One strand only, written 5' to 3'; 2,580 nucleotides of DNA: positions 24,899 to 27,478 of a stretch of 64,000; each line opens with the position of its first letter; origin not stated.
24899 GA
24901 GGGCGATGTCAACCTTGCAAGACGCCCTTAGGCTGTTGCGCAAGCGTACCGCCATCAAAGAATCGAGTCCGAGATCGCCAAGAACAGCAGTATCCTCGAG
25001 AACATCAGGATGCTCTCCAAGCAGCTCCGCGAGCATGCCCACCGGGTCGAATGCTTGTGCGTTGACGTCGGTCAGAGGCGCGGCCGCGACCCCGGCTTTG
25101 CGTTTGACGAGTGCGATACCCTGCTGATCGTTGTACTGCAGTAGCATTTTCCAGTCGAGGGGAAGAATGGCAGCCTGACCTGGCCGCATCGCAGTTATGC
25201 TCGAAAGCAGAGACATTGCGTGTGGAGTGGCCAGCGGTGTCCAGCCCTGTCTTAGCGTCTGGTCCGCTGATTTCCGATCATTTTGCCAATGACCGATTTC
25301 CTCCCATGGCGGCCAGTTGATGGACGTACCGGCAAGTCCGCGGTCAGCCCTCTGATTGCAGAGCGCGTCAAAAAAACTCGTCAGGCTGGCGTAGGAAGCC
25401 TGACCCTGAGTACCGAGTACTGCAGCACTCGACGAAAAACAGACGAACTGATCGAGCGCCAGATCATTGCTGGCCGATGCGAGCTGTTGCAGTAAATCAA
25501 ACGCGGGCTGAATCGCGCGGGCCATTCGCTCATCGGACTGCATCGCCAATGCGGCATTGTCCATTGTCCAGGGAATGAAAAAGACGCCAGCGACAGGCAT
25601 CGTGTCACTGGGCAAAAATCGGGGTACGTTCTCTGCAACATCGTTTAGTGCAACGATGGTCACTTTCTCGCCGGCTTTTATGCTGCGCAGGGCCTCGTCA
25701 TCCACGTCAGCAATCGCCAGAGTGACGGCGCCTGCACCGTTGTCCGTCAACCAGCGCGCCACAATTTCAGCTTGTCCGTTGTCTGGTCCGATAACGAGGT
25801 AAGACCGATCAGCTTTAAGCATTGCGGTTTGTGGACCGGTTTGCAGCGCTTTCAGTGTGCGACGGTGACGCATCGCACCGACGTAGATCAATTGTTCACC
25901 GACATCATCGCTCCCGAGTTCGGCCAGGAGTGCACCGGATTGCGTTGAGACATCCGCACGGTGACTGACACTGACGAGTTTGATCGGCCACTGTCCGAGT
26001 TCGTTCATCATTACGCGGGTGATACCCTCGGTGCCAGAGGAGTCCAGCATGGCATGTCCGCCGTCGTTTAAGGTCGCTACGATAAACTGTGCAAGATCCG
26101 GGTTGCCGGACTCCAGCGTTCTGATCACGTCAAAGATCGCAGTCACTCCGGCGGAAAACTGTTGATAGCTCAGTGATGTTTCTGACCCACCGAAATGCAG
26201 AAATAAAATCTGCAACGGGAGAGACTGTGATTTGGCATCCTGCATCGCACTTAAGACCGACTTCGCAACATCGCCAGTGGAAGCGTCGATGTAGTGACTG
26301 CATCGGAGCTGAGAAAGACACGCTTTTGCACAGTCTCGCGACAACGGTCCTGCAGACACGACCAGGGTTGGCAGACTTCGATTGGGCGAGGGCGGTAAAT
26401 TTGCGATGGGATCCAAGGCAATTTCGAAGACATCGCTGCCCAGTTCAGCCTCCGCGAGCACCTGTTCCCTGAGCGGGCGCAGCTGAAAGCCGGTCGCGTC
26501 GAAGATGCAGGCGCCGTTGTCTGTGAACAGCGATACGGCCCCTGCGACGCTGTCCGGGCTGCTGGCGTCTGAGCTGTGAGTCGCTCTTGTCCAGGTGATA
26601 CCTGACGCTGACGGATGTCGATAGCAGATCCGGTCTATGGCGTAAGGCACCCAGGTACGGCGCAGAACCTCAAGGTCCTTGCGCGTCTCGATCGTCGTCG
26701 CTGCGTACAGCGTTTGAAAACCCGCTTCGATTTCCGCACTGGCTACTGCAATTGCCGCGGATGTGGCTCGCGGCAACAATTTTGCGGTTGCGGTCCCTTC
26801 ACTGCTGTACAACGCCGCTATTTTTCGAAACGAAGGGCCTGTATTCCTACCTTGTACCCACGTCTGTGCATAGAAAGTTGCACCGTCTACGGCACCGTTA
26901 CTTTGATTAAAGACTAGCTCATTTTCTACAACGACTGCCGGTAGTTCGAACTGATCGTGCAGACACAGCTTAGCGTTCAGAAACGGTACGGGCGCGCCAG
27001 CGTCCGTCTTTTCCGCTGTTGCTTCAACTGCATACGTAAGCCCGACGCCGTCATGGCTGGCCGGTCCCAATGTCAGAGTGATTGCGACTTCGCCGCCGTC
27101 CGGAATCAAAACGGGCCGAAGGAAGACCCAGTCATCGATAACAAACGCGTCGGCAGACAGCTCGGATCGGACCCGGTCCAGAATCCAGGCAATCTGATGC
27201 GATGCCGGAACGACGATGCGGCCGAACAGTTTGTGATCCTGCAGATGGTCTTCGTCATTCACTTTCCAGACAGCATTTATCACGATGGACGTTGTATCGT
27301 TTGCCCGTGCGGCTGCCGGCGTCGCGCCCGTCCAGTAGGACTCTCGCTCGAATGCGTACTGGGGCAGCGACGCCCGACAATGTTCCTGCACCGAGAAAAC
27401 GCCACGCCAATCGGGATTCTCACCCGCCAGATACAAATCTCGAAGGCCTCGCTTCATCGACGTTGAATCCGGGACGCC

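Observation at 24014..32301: Compact orphan hybrid assembly line: stand-alone A-T loader plus one-module PKS (KS-AT-DH-KR-like-ACP-TE) with an XRE regulator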

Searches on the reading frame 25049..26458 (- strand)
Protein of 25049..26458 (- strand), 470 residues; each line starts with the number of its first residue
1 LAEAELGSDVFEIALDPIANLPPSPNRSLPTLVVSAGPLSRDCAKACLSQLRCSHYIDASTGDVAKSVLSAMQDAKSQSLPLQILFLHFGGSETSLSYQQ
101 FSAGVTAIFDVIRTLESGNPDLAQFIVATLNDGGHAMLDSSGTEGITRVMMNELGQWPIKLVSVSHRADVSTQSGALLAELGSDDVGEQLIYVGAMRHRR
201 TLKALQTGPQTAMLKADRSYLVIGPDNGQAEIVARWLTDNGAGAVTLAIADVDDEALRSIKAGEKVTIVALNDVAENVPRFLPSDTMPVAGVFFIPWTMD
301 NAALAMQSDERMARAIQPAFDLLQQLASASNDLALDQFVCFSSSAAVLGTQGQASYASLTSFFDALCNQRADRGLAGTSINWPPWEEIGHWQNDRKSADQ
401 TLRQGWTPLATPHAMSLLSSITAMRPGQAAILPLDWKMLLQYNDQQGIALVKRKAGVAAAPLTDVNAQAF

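Call 25: search_solved_structures(query=window:25049-26458:-, max_evalue=0.001, show_alignments=3)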
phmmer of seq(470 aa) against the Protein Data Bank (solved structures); distinct sequences matched with E-value up to 0.001: 44.
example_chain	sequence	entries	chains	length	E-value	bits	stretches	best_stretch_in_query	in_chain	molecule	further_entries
3mjv_A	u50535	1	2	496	2.5e-19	72.7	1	170-440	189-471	AmphB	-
3mjc_A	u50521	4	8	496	7.4e-19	71.2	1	170-440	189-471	AmphB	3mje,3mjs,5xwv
4dif_A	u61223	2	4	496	2.2e-18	69.6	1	170-440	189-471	AmphB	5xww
3mjt_A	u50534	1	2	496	2.9e-18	69.2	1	170-440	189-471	AmphB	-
3slk_A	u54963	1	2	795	1.4e-14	57.1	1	278-420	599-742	Polyketide synthase extender module 2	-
2fr0_A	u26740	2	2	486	1.8e-14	56.7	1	195-446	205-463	Erythromycin synthase, EryAI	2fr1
6w7s_A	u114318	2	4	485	1.9e-14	56.6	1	195-446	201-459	EryAI | KR1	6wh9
7m7j_B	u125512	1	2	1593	6.7e-14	54.9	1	196-446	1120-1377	EryAI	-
7m7i_B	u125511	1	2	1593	7.3e-14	54.7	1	196-446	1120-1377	EryAI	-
7m7e_B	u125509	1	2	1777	9e-14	54.4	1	196-446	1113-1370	6-deoxyerythronolide-B synthase EryA2, modules 3 and 4,EryAI,6-deoxyerythronolide-B syntha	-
7m7f_B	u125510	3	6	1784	1e-13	54.3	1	196-446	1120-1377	EryAI,6-deoxyerythronolide-B synthase EryA3, modules 5 and 6 chimera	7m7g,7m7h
8tjn_B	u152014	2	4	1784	1e-13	54.3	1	196-446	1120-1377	EryAI,6-deoxyerythronolide-B synthase EryA3, modules 5 and 6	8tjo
8tpw_A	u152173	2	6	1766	1.1e-13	54.2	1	192-441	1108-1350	EryAII,EryAII,EryAII,EryAII,6-deoxyerythronolide-B synthase EryA3, modules 5 and 6 | EryAII,EryAII,EryAII,6-deoxyerythronolide-B synthase EryA3, modules 5 and 6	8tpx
4imp_A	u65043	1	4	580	7.3e-13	51.4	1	169-438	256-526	Polyketide synthase extender modules 3-4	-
9d2y_A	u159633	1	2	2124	1.3e-12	50.6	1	199-390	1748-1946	Multifunctional mycocerosic acid synthase membrane-associated MAS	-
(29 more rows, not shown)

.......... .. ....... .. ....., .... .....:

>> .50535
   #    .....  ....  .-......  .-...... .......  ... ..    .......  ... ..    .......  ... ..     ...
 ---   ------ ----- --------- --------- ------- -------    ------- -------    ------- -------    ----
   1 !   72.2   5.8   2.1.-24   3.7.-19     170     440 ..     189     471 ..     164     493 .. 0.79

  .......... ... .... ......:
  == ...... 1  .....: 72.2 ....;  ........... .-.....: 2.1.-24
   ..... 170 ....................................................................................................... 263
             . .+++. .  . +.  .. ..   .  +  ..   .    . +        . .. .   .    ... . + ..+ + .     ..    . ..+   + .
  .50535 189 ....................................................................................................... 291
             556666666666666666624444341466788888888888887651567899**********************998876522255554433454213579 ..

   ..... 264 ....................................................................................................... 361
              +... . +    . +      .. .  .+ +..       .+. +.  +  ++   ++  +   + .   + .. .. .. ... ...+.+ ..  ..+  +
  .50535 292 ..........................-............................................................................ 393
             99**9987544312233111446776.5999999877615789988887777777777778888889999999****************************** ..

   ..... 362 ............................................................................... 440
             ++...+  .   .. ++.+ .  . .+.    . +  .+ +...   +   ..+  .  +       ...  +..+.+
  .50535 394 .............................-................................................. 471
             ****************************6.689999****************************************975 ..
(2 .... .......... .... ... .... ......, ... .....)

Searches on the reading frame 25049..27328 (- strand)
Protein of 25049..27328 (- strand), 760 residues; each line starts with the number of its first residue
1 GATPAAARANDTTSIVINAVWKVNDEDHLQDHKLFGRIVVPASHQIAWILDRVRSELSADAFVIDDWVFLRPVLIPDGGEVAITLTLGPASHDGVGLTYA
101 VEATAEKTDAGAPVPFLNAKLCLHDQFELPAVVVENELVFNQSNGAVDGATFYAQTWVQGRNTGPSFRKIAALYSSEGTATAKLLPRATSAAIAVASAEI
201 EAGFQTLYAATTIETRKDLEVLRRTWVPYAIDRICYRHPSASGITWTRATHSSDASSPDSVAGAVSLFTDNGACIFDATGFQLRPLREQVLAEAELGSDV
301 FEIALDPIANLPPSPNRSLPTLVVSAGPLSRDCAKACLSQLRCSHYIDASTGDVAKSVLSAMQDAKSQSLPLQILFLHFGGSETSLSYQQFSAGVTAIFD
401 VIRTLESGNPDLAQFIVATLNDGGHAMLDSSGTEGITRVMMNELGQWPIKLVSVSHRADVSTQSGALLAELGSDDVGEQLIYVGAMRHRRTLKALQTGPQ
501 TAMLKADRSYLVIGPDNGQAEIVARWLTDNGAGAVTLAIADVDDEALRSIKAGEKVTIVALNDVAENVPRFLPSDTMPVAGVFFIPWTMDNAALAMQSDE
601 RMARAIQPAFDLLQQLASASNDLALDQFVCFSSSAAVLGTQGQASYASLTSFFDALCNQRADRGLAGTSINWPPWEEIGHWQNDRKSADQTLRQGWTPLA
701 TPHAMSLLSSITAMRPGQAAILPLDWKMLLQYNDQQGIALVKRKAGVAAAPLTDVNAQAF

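Call 57: search_protein_representatives(protein=window:25049-27328:-)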
Query: 760 residues. Proteins with E-value up to 0.001 (for the whole library): 20605; up to 1e-10: 9375; up to 1e-30: 405. The best 150 are listed.
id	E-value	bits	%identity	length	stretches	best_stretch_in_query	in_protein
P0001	0.0e+00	1691.5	100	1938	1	1-760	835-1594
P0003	6.7e-149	514.0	37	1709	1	1-751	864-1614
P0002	7.5e-125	434.5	35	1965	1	16-746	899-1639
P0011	2.5e-96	340.2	32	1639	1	4-750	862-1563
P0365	2.1e-95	337.2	33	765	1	74-755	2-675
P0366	4.9e-86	306.2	31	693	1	146-742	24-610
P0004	8.6e-85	302.1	32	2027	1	4-727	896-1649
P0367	6.1e-65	236.5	27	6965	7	510-727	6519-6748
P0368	6.3e-64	233.1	28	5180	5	464-733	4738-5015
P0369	8.7e-63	229.4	27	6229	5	503-722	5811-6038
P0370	1.7e-59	218.5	31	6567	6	504-724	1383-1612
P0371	2.8e-58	214.5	34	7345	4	553-718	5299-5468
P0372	3.3e-58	214.2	32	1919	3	494-728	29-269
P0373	1.2e-56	209.0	26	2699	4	385-728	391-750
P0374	4.2e-56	207.3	27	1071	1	27-730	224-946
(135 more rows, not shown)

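Call 65: find_related_loci(query=A2, collection=metagenome_contigs, flank=10000)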
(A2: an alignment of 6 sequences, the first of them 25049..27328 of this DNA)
Query A2 (760 aa) in metagenome_contigs; peptide patterns used: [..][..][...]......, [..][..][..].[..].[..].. (x = any residue, [..] = any of these).
600 stretches matched a pattern (row limit reached: there are more); 539 encode a relative of the query (tblastn E <= 1e-3); the best 80 are kept; 79 distinct loci.
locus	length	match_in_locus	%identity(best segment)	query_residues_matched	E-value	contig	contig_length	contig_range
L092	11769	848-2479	27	225-732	3e-33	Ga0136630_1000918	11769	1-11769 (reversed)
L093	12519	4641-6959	25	3-730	1e-31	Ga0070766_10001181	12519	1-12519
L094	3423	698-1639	29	435-731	1e-31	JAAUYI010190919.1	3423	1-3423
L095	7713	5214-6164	31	435-730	3e-31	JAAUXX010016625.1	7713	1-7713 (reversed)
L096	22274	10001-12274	24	29-730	9e-31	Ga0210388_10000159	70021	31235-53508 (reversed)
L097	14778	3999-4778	34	488-754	2e-30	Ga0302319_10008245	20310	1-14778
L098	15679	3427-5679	31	28-726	2e-29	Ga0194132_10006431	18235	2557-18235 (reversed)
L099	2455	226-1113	31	458-738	1e-29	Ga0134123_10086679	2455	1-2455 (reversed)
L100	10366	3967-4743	35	499-746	7e-29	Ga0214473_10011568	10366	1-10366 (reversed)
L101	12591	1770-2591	33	471-739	1e-28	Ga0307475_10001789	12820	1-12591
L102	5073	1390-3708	25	3-730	4e-28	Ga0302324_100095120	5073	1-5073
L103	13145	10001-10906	32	435-732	9e-28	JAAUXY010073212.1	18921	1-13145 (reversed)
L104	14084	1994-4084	25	29-730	8e-28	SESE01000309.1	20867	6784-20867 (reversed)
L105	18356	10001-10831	29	490-751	2e-27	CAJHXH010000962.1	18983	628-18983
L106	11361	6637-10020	34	12-732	2e-27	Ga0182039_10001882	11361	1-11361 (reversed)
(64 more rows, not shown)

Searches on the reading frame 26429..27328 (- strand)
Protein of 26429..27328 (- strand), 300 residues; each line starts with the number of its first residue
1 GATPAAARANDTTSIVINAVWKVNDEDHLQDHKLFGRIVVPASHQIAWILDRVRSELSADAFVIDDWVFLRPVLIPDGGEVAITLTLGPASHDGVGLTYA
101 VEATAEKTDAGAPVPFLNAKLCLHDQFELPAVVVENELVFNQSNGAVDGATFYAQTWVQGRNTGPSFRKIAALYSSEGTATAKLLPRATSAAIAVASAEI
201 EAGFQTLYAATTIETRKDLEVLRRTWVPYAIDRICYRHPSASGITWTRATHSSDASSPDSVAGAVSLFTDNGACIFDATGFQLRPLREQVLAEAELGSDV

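Call 62: search_solved_structures(query=window:26429-27328:-, max_evalue=1, show_alignments=2)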
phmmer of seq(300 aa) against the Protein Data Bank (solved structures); distinct sequences matched with E-value up to 1: 5.
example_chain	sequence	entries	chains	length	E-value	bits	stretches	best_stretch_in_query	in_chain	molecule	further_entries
3kg8_A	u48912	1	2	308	1.1e-11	48.1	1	23-291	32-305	CurJ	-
5tz6_A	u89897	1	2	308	1.8e-10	44.1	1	25-291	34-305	CurJ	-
3kg9_A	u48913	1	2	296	0.02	17.7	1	27-235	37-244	CurK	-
5tz7_A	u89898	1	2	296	0.026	17.3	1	27-235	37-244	CurK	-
7tzl_A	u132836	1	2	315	0.038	16.8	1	27-129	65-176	3-oxoacyl-[acyl-carrier-protein] reductase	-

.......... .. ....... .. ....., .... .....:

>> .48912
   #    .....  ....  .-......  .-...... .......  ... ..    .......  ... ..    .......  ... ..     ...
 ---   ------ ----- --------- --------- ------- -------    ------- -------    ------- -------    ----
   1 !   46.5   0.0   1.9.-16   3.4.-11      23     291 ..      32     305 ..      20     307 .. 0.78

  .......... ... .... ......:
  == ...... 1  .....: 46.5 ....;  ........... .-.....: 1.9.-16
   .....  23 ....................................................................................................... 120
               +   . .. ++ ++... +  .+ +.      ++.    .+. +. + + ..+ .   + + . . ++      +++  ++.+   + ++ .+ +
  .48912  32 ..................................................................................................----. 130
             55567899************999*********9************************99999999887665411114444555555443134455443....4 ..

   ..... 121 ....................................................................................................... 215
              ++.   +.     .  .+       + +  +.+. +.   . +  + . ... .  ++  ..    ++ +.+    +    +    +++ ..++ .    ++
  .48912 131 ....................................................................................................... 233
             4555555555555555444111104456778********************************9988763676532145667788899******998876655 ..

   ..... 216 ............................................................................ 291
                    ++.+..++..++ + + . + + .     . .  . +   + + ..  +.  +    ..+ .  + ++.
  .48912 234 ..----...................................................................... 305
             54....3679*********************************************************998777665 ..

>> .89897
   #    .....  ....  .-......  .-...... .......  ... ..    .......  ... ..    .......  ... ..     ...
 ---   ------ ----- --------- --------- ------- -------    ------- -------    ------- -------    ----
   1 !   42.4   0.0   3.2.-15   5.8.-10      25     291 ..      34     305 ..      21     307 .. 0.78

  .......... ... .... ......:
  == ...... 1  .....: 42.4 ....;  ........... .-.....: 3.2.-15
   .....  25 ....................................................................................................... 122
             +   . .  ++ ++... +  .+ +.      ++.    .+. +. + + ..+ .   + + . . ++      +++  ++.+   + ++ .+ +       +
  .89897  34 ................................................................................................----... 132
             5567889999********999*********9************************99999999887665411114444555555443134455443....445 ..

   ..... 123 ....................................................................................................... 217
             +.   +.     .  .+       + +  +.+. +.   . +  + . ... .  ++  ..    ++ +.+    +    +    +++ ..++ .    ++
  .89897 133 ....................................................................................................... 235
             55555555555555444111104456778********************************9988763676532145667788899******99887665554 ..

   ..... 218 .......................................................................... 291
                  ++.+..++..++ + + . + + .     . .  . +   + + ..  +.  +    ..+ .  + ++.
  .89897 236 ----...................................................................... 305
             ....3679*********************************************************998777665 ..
